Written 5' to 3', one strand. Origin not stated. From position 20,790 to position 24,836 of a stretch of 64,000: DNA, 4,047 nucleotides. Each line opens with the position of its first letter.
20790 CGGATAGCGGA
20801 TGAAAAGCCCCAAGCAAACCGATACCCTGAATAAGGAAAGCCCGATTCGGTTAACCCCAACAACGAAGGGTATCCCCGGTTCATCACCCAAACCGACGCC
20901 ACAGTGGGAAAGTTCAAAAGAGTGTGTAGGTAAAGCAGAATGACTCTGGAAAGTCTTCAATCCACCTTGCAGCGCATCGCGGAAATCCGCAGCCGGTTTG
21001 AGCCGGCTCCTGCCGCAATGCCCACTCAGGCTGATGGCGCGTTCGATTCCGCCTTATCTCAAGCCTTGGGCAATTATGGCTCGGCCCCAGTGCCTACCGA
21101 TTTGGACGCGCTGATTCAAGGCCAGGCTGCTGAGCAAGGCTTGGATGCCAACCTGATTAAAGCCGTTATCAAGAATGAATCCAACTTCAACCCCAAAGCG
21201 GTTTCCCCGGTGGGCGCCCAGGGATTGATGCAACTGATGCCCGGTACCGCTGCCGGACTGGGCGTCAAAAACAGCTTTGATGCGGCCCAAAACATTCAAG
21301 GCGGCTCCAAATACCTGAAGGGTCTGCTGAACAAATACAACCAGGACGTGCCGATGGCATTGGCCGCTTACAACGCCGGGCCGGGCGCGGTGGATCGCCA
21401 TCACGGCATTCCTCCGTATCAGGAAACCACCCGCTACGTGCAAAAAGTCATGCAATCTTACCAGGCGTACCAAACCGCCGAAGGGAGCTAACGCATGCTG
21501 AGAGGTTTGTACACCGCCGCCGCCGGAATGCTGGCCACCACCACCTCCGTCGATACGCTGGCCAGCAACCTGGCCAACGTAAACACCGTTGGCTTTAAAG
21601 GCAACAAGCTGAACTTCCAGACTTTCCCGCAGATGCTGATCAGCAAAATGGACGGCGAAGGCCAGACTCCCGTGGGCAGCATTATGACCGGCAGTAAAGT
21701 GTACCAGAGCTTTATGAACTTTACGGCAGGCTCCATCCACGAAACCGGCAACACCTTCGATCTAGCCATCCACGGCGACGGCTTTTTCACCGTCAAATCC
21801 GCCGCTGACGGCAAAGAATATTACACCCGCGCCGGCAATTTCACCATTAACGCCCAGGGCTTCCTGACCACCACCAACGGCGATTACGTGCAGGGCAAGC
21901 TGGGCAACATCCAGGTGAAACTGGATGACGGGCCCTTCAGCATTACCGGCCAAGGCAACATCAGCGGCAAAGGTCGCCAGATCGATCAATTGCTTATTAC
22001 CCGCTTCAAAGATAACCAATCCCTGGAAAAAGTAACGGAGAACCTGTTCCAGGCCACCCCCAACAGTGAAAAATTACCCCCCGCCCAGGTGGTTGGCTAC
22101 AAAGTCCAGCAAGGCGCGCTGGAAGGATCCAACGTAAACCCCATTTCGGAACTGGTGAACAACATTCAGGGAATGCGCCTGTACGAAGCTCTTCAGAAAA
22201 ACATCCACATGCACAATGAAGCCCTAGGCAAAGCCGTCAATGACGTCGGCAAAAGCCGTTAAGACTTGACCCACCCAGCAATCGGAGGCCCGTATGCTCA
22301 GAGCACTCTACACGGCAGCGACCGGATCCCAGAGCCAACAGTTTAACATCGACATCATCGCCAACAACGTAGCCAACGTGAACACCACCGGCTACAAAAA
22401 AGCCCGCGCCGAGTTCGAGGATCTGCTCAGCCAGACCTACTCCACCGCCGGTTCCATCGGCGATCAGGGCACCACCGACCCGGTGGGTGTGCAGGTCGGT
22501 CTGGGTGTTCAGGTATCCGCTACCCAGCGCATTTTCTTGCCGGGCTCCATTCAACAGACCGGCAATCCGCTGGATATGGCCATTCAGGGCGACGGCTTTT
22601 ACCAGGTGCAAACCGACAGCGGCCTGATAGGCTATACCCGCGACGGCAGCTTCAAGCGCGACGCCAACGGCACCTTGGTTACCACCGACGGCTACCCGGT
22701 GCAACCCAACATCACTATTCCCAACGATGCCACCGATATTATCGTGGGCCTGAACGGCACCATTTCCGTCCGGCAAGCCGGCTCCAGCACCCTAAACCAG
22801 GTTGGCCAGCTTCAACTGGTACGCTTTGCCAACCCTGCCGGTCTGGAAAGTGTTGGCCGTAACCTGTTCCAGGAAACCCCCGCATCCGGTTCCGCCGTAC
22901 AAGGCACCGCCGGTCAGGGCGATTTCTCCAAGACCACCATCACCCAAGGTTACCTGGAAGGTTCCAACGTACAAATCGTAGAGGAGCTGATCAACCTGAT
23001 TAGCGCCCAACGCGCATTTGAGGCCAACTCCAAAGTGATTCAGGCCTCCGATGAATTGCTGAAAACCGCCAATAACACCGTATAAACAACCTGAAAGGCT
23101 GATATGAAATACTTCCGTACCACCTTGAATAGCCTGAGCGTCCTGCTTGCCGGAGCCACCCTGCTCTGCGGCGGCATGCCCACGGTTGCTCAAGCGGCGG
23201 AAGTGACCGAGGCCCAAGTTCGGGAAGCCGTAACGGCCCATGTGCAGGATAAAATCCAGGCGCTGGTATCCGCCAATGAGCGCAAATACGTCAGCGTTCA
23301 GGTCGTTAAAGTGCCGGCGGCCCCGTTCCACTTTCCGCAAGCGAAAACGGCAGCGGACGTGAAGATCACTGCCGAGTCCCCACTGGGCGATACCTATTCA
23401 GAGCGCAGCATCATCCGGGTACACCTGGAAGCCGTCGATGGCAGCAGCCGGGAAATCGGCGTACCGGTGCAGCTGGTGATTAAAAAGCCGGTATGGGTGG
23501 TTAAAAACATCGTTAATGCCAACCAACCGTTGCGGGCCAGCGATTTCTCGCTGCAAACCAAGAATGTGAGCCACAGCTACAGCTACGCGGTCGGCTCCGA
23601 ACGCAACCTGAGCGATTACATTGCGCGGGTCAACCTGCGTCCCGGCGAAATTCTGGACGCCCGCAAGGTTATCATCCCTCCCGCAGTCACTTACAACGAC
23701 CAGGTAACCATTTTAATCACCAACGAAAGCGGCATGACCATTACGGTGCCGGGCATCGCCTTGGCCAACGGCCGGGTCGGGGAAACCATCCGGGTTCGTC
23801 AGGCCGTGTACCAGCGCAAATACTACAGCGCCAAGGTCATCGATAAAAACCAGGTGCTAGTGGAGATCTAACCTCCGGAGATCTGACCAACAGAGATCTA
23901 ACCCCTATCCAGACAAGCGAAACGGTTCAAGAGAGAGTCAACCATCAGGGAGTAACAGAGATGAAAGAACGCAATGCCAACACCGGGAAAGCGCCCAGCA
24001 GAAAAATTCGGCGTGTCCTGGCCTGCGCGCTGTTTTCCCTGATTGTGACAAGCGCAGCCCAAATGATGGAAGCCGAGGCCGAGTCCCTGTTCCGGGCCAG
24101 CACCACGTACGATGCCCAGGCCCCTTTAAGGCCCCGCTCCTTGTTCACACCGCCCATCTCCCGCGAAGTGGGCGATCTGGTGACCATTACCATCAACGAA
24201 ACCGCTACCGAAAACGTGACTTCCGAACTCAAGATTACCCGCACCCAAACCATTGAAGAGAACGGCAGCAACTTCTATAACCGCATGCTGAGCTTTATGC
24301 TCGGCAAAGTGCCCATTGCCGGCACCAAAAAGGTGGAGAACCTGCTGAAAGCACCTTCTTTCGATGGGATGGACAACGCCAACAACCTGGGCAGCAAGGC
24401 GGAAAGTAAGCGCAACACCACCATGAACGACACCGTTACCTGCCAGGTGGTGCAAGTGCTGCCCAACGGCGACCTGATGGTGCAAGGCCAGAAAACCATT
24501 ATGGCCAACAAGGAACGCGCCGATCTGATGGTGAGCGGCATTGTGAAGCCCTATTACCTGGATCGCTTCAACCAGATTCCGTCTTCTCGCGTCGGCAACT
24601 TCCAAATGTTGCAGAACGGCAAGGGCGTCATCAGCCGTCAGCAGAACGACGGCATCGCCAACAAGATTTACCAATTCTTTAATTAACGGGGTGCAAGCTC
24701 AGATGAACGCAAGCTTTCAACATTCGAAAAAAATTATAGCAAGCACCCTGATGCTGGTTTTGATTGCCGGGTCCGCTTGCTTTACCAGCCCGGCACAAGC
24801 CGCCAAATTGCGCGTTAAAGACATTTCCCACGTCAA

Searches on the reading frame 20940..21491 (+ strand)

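Call 54: search_protein_families(library=pfam, proteins=[window:20940-21491:+], max_evalue=0.0001)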
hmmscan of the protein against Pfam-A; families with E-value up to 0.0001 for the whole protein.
window:20940-21491:+ (183 aa): 1 family
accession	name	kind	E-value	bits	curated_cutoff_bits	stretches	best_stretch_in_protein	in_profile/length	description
PF01464.25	SLT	-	1.3e-29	102.6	21.3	1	58-156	2-106/117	Transglycosylase SLT domain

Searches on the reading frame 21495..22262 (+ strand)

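Call 54: search_protein_families(library=pfam, proteins=[window:21495-22262:+], max_evalue=0.0001)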
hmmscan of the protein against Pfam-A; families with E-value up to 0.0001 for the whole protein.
window:21495-22262:+ (255 aa): 3 families
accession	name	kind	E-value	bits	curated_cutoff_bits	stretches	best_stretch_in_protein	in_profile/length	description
PF22692.1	LlgE_F_G_D1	-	6.1e-16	58.8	27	1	91-157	1-63/64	Flagellar hook protein FlgE/F/G D1 domain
PF06429.18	Flg_bbr_C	-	2.7e-11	43.2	23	1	205-249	1-45/46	Flagellar basal body rod FlgEFG protein C-terminal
PF00460.25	Flg_bb_rod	-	2.7e-08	34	20.7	1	5-35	1-31/31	Flagella basal body rod protein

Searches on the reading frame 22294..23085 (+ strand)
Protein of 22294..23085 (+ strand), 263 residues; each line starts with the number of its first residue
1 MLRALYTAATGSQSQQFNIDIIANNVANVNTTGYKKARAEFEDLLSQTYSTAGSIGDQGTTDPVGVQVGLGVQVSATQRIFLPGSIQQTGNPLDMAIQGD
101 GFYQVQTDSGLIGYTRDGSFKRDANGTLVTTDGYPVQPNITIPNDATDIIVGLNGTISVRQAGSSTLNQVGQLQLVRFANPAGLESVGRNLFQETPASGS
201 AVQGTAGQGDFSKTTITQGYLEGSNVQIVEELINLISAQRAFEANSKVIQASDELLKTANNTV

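Call 54: search_protein_families(library=pfam, proteins=[window:22294-23085:+], max_evalue=0.0001)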
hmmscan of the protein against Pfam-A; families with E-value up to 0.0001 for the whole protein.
window:22294-23085:+ (263 aa): 3 families
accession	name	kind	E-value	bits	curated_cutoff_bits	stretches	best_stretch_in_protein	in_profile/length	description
PF22692.1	LlgE_F_G_D1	-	5.9e-26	90.9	27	1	96-159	1-64/64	Flagellar hook protein FlgE/F/G D1 domain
PF06429.18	Flg_bbr_C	-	6.5e-23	80.4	23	1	218-261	2-45/46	Flagellar basal body rod FlgEFG protein C-terminal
PF00460.25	Flg_bb_rod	-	4.7e-10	39.7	20.7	1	5-35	1-31/31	Flagella basal body rod protein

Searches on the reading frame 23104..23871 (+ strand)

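Call 54: search_protein_families(library=pfam, proteins=[window:23104-23871:+], max_evalue=0.0001)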
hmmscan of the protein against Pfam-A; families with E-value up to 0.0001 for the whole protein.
window:23104-23871:+ (255 aa): 1 family
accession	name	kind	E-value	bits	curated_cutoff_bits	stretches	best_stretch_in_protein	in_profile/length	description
PF13144.11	ChapFlgA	-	4.9e-17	62.6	23.8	1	129-253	2-122/122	Chaperone for flagella basal body P-ring formation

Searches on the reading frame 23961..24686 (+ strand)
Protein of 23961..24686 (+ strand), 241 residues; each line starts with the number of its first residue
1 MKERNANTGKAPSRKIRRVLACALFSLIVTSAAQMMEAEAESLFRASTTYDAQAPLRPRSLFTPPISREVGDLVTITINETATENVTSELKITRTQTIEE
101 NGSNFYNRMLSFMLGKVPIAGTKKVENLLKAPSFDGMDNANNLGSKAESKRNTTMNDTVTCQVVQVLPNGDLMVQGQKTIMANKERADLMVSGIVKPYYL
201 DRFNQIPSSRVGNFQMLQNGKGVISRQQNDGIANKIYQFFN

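Call 54: search_protein_families(library=pfam, proteins=[window:23961-24686:+], max_evalue=0.0001)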
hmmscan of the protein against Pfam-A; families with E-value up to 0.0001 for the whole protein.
window:23961-24686:+ (241 aa): 1 family
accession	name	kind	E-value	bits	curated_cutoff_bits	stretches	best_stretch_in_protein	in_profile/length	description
PF02107.21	FlgH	-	4.8e-33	114.6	27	1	41-238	5-168/172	Flagellar L-ring protein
